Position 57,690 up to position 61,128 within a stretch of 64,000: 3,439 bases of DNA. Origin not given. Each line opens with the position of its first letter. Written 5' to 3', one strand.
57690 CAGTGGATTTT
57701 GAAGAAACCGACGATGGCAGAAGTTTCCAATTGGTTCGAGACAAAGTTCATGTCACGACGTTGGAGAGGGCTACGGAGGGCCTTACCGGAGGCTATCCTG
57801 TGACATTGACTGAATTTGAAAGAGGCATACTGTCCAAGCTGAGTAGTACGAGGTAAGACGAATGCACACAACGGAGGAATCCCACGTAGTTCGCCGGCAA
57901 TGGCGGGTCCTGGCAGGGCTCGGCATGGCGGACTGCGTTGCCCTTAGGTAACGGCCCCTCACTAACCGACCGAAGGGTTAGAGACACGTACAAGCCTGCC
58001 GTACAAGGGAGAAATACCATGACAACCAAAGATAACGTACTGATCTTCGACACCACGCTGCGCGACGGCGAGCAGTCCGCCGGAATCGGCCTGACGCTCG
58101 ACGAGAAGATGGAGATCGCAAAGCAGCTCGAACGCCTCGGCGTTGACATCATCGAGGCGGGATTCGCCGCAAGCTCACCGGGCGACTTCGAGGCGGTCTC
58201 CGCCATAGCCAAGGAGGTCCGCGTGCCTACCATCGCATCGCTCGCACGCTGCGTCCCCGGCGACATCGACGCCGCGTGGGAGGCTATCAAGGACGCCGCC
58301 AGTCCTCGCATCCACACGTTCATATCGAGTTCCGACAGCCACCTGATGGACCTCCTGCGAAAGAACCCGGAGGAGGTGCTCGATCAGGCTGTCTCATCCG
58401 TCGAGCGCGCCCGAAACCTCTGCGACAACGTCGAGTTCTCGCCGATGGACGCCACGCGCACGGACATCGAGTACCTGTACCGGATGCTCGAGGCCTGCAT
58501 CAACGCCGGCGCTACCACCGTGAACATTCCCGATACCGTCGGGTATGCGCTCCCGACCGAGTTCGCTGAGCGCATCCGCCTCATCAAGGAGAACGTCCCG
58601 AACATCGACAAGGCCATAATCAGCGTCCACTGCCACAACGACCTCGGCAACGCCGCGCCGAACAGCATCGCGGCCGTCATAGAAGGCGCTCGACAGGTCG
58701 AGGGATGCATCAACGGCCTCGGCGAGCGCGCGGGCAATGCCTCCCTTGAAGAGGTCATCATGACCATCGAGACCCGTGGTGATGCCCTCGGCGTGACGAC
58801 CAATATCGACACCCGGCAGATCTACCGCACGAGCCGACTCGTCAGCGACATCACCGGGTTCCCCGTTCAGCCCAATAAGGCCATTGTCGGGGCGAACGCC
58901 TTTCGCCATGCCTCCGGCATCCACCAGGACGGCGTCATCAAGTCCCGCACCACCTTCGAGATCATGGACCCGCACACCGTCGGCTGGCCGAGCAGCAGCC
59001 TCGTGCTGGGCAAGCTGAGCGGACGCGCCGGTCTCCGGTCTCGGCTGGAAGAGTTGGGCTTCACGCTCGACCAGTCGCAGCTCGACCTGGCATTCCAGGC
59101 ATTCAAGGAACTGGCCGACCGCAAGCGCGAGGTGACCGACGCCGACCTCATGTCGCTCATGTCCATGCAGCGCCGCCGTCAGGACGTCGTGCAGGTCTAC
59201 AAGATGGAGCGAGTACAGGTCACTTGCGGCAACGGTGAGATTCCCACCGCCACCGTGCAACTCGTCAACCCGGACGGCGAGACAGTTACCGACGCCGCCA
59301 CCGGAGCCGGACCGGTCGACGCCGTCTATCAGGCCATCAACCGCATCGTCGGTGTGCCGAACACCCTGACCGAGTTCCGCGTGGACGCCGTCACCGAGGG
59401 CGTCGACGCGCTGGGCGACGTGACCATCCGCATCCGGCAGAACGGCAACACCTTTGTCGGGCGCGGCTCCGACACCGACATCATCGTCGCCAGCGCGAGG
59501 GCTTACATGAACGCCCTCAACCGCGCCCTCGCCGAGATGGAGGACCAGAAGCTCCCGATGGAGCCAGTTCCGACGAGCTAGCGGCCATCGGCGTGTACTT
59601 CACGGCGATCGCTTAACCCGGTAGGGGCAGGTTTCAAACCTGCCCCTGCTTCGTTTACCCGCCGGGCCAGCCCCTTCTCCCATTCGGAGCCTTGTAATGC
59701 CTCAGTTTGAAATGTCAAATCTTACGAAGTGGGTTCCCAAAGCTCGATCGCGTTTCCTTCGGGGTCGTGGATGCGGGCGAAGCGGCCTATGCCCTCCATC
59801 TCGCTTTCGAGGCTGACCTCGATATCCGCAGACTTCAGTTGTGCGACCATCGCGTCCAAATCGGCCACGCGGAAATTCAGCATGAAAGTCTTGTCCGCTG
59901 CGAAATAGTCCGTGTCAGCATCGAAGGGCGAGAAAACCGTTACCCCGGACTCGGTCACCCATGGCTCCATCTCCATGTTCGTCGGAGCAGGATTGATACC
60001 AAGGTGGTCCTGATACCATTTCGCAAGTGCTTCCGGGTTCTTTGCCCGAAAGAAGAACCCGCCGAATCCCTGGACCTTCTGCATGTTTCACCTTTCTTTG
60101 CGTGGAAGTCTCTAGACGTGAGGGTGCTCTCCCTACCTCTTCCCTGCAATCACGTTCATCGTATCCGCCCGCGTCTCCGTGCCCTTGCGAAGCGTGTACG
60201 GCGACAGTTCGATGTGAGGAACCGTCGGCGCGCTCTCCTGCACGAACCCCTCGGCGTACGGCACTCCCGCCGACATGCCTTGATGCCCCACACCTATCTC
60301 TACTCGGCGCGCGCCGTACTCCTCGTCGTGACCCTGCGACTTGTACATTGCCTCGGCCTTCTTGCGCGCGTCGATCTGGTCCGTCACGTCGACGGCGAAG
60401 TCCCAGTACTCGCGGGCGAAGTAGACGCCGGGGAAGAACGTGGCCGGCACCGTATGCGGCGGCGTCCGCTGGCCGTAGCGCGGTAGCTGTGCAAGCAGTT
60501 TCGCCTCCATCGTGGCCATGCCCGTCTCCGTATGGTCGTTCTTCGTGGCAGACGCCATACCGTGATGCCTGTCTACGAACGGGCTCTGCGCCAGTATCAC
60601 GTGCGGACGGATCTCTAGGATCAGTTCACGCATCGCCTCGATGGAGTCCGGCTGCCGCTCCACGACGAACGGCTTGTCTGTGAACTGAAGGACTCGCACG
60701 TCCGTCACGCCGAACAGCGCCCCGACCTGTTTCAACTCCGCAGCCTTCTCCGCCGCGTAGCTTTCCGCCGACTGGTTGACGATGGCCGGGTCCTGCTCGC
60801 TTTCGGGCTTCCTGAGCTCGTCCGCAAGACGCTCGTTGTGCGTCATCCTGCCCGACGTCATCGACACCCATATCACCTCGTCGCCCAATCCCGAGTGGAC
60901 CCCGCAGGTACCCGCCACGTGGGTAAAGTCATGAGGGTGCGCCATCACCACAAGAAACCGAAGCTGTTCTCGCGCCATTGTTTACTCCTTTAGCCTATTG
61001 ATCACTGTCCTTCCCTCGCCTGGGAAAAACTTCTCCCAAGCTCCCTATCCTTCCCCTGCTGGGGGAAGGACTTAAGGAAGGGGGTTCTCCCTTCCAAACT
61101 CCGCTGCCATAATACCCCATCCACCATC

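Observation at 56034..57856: Low-GC type II restriction-modification pair inserted inside the T-box-controlled ilv-leu operon, between ilvC and leuA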

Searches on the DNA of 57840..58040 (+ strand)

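Call 26: search_rna_families(source=window, start=57840, end=58040, threshold=evalue, max_evalue=10, show_alignments=2)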
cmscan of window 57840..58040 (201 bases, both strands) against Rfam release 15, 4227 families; matches with E-value up to 10: 0.
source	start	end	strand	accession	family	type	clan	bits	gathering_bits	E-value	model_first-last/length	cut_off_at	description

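Call 77: build_rna_model(alignment_id=A3, structure=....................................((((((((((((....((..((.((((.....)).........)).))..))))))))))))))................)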
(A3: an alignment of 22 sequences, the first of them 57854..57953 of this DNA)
Model R1 built from alignment A3 (22 sequences, 116 columns); structure: as given.
model positions 100; base pairs 20; branch points 0; effective number of sequences 4.83; information 0.59 bits per position. Calibrated on 0.2 Mb of random sequence (short: E-values are rough).
structure used (alignment columns):
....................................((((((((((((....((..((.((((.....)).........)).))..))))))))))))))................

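Call 79: search_with_rna_model(model_id=R1, sources=[window, L001, L002, L003, L004, L005, L006, L007, L008, L009, L010, L011, L012, L013, L014, L015, L016, L017, L018, L019, L020, L021, L022, L023, L024, L025, L026, L027, L028, L029, L030, L031, L032, L033, L034, L035, L036, L037, L038, L039, L040, L041, L042, L043, L044, L045, L046, L047, L048, L049, L050, L051, L052, L053, L054, L055, L056, L057, L058, L059, L060, L061, L062, L063, L064, L065, L066, L067, L068, L069, L070, L071, L072, L073, L074, L075, L076, L077, L078, L079, L080, L081, L082, L083, L084, L085, L086, L087, L088, L089, L090, L091, L092, L093, L094, L095, L096, L097, L098, L099], max_evalue=0.1)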
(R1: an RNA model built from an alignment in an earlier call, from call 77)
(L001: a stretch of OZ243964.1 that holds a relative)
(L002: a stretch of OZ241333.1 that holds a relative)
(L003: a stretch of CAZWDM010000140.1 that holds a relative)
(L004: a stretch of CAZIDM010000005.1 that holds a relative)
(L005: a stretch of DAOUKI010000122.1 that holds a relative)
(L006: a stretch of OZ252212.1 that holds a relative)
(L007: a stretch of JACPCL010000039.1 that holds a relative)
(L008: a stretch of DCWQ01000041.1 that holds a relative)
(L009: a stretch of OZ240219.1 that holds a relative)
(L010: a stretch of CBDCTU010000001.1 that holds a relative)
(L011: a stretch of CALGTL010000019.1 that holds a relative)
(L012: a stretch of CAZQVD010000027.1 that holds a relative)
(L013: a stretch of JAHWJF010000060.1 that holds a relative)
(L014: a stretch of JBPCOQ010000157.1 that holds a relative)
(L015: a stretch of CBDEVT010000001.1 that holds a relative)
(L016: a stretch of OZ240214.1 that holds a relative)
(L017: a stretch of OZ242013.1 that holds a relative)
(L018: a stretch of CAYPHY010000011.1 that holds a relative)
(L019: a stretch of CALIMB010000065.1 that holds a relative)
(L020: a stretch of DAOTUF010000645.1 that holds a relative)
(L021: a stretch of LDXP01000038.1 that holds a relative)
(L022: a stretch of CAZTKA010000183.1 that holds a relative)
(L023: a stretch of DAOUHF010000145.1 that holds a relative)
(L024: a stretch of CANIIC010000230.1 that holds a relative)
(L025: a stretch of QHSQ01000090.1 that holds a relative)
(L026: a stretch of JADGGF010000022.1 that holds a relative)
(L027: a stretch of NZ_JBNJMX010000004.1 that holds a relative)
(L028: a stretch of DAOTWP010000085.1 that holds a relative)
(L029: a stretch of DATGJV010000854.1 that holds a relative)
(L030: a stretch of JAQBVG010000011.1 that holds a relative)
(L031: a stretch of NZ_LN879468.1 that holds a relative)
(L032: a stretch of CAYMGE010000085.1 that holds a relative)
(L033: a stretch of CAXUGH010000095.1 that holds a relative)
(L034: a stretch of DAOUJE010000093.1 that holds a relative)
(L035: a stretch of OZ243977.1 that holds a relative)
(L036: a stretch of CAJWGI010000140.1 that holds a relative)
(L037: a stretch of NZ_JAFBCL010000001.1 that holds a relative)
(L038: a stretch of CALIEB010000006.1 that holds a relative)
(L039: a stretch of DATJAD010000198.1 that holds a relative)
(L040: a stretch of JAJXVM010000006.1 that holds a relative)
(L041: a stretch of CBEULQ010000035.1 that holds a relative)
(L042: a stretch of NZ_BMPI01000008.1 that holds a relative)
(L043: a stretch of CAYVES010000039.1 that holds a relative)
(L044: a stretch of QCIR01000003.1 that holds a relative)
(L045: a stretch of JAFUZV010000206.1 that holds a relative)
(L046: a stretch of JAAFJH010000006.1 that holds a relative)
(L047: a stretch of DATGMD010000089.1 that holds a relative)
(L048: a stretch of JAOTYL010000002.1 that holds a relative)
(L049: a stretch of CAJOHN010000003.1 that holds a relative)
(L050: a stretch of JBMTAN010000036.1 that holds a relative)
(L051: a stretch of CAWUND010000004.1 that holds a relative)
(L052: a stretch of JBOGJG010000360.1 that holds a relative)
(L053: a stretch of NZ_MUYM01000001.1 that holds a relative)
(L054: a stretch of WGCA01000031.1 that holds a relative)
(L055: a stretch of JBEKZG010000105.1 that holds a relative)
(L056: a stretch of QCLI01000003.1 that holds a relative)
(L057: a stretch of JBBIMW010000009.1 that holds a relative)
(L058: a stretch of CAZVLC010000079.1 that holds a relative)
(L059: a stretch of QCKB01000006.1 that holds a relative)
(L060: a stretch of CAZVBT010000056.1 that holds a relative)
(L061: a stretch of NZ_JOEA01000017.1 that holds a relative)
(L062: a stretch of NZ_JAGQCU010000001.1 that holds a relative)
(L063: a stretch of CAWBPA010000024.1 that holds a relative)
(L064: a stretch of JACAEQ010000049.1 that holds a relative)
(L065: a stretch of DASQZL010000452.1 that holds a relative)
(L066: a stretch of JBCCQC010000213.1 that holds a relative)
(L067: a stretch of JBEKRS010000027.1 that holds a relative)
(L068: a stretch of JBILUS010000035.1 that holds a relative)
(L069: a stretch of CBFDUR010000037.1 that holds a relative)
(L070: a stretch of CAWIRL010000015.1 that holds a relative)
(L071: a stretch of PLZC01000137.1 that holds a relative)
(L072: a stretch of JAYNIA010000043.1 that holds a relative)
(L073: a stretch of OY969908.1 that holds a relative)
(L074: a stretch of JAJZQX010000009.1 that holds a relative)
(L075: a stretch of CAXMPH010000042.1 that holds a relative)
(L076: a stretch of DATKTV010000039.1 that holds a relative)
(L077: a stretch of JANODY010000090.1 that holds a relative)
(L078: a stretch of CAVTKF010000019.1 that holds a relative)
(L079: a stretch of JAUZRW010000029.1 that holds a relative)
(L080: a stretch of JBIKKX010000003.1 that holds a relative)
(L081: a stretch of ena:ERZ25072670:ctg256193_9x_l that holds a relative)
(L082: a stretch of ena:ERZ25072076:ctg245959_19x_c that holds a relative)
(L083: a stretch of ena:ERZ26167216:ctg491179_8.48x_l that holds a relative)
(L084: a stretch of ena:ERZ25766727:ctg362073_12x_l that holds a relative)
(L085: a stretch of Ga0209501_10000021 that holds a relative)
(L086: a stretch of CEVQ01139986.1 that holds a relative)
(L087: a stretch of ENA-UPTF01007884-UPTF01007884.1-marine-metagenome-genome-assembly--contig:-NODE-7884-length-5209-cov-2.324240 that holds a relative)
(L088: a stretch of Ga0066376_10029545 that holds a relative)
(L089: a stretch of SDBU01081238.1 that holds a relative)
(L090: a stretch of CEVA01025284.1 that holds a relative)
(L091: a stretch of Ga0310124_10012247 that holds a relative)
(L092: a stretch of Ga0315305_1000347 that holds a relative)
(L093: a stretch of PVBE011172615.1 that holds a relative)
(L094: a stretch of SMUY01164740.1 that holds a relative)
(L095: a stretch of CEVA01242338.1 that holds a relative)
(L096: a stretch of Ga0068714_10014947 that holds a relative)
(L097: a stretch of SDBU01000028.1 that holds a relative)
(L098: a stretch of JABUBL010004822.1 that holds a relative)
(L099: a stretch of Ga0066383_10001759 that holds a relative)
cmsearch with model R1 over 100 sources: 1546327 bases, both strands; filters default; matches with E-value up to 0.1: 21.
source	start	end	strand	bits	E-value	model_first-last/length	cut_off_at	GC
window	57854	57953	+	99.5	5.3e-26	1-100/100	no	0.61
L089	94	193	+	90.8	2.1e-23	1-100/100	no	0.64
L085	6763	6862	+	89.7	4.3e-23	1-100/100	no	0.57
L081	6874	6973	+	89.2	6.3e-23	1-100/100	no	0.58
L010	11019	11118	+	87.9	1.5e-22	1-100/100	no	0.52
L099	4259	4358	+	86.1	5.1e-22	1-100/100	no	0.57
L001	12297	12396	+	86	5.5e-22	1-100/100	no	0.64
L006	11009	11108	+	84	2.2e-21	1-100/100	no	0.58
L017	11061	11160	+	82.7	5.4e-21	1-100/100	no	0.6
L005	2416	2515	+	82.5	6.3e-21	1-100/100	no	0.58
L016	12907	13006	+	82.3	7.1e-21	1-100/100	no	0.56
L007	12000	12099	+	81.8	1e-20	1-100/100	no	0.69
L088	190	289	+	79.6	4.5e-20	1-100/100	no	0.6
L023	11078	11177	+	79.1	6.1e-20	1-100/100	no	0.58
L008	11019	11118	+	78.1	1.2e-19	1-100/100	no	0.59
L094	745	844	+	75.4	7.8e-19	1-100/100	no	0.59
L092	1079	1177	+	75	1.1e-18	1-100/100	no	0.47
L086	1723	1822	+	74.5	1.5e-18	1-100/100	no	0.56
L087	2849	2948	+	74.5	1.5e-18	1-100/100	no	0.56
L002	11697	11805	+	67.1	2.3e-16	1-100/100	no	0.56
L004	11008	11101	+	64.5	1.4e-15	1-100/100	no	0.6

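Call 80: search_with_rna_model(model_id=R1, sources=[L100, L101, L102, L103, L104, L105, L106, L107, L108, L109, L110, L111, L112, L113, L114, L115, L116, L117, L118, L119, L120, L121, L122, L123, L124, L125, L126, L127, L128, L129, L130, L131, L132, L133, L134, L135, L136, L137, L138, L139, L140, L141, L142, L143, L144, L145, L146, L147, L148, L149, L150, L151, L152, L153, L154, L155, L156, L157, L158, L159, L160, L161, L162, L163, L164, L165, L166, L167, L168, L169, L170, L171], max_evalue=0.1)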
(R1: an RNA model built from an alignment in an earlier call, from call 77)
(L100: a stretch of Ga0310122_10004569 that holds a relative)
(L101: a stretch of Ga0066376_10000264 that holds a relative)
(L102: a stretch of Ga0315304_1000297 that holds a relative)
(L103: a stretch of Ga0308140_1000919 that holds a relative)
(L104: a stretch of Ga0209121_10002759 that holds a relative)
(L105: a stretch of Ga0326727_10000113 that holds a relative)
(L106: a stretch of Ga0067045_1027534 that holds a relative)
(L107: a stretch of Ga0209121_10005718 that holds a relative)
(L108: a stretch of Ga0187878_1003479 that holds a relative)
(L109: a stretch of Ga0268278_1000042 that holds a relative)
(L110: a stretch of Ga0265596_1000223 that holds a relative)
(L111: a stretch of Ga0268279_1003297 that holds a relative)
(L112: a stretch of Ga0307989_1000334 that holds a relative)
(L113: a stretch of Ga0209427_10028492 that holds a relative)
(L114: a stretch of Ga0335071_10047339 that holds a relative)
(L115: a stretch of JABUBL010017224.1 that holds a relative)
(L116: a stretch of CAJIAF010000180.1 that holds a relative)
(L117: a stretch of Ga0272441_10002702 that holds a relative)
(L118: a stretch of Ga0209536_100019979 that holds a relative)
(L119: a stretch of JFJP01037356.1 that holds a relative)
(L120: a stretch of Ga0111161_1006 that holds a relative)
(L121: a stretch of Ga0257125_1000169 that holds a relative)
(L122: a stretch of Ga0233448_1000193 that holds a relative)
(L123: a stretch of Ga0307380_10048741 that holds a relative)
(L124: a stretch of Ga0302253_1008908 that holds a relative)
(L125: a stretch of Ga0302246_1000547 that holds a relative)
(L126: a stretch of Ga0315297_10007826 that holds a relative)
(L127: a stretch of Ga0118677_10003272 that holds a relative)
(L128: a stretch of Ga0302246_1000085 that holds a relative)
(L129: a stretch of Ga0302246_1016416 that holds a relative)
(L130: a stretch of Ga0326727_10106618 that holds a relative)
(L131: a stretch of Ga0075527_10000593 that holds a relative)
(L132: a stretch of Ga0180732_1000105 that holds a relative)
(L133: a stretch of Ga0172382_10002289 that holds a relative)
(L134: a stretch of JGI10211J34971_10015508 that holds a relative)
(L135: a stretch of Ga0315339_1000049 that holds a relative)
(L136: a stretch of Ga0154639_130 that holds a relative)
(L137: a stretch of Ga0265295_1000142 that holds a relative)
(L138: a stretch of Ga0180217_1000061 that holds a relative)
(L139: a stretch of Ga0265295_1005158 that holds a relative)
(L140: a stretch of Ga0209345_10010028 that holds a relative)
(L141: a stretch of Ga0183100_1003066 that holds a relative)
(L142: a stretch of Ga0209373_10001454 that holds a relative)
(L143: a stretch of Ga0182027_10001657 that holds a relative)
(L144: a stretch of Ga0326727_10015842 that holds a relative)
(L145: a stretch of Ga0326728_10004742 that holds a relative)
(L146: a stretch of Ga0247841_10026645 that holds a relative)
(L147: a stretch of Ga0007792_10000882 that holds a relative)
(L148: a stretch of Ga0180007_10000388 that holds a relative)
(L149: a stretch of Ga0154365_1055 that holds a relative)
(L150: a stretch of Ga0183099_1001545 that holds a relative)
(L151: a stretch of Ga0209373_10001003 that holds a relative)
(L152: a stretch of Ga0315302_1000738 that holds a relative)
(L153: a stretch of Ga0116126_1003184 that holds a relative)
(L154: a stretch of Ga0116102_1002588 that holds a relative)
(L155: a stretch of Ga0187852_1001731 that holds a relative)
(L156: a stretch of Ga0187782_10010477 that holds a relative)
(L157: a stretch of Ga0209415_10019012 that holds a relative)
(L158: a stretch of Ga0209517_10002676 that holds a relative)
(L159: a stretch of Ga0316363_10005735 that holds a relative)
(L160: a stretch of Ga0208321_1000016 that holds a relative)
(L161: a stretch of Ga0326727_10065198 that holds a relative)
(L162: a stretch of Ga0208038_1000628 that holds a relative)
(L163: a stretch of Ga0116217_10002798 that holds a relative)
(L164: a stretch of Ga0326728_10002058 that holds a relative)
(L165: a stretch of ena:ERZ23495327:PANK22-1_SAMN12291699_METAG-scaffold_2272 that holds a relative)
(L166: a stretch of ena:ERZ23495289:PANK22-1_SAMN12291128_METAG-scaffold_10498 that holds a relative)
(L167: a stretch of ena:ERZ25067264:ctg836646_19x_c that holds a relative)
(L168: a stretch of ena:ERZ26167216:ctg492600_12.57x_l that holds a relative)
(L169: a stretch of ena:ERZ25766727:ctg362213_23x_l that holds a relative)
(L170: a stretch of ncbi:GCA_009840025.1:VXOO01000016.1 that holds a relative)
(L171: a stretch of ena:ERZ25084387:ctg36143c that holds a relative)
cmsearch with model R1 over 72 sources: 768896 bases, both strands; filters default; matches with E-value up to 0.1: 9.
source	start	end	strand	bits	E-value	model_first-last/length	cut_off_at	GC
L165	2570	2669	+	94.6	7.3e-25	1-100/100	no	0.61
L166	4538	4637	+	94.6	7.3e-25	1-100/100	no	0.61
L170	6756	6855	+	90.4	1.3e-23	1-100/100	no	0.62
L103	2826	2925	+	89.7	2.2e-23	1-100/100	no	0.57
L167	7833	7932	+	87.8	8e-23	1-100/100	no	0.59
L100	5627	5726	+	86.1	2.5e-22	1-100/100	no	0.57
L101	6803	6902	+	86.1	2.5e-22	1-100/100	no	0.57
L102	3823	3922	+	81.1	8.1e-21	1-100/100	no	0.57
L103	1409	1486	-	17.3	0.083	1-100/100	no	0.54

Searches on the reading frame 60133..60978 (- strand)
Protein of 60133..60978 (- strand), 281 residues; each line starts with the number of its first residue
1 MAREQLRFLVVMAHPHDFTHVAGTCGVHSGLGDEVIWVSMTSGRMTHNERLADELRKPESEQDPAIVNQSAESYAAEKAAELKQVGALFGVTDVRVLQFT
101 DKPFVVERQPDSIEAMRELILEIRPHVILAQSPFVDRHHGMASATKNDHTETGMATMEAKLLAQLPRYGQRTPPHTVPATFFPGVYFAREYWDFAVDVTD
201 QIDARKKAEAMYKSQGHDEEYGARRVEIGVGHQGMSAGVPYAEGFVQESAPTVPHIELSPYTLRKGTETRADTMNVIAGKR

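Call 5: search_protein_families(library=pfam, proteins=[window:60133-60978:-], max_evalue=0.01)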
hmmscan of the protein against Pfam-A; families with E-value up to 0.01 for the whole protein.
window:60133-60978:- (281 aa): 1 family
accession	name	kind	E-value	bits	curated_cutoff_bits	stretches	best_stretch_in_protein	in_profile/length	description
PF02585.22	PIG-L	-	2.3e-13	51.2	28.2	1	9-159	1-128/129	GlcNAc-PI de-N-acetylase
